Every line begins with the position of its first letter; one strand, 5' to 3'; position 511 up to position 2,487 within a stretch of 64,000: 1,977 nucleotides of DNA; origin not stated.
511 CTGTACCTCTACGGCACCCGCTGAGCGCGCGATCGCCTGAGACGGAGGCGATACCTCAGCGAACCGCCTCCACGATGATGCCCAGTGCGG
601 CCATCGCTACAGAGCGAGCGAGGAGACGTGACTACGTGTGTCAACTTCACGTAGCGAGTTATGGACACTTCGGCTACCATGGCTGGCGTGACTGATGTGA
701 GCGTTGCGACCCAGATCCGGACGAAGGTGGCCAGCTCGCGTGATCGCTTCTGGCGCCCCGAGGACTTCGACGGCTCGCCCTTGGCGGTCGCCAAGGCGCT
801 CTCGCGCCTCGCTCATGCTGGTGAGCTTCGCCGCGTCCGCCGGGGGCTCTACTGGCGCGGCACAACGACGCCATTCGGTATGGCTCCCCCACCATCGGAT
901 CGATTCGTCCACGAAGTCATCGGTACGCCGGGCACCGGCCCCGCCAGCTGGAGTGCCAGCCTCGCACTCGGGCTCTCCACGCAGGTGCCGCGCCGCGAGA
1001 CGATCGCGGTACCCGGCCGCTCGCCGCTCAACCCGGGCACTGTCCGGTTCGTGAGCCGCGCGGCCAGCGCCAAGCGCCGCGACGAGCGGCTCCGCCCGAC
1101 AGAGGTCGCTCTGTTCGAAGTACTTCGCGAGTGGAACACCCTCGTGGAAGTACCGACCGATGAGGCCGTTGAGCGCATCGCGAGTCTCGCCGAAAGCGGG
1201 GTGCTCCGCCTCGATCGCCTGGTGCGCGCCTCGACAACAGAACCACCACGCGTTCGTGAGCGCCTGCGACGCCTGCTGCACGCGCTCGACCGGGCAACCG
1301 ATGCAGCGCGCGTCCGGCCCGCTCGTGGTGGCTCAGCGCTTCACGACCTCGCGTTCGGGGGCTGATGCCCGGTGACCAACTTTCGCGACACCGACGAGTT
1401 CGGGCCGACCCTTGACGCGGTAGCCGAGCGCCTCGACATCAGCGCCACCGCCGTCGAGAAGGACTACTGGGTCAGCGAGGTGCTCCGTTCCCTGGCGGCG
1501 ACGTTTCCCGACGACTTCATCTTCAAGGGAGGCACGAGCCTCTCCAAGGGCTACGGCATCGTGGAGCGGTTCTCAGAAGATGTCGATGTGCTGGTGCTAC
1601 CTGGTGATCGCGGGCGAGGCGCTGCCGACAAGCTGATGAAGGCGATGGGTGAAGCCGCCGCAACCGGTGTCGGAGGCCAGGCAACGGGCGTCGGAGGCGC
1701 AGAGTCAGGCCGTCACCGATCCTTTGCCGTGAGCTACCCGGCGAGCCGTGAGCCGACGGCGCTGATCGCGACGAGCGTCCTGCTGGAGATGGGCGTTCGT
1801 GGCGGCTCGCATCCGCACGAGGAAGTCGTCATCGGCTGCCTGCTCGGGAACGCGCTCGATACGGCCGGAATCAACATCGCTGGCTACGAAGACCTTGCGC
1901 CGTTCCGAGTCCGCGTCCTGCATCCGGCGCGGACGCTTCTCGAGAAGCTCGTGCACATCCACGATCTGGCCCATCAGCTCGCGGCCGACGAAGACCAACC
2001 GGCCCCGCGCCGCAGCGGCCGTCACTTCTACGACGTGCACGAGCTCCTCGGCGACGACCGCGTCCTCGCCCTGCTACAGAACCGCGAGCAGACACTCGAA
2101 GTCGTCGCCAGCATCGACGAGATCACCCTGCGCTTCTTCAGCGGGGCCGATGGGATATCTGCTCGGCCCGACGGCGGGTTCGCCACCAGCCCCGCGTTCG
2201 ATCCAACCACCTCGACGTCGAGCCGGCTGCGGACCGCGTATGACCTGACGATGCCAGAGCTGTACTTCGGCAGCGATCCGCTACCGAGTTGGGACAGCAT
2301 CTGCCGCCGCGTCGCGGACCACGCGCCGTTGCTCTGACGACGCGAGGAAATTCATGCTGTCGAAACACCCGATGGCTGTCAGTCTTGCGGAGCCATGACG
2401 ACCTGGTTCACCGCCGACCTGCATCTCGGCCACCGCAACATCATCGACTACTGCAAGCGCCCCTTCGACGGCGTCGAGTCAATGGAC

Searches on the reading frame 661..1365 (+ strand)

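Call 9: search_protein_families(library=pfam, proteins=[window:661-1365:+], max_evalue=0.001)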
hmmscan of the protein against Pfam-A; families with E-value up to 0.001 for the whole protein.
window:661-1365:+ (234 aa): 1 family
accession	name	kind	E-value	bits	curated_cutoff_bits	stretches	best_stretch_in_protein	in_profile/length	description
PF13338.12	AbiEi_4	-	0.00024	21.6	25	1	45-64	27-46/49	Transcriptional regulator, AbiEi antitoxin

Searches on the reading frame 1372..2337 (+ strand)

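Call 9: search_protein_families(library=pfam, proteins=[window:1372-2337:+], max_evalue=0.001)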
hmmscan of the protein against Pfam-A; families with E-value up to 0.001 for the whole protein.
window:1372-2337:+ (321 aa): 1 family
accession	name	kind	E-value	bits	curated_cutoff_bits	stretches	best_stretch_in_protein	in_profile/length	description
PF08843.17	AbiEii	-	4.6e-29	102.5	22.5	1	41-236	7-179/238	Nucleotidyl transferase AbiEii toxin, Type IV TA system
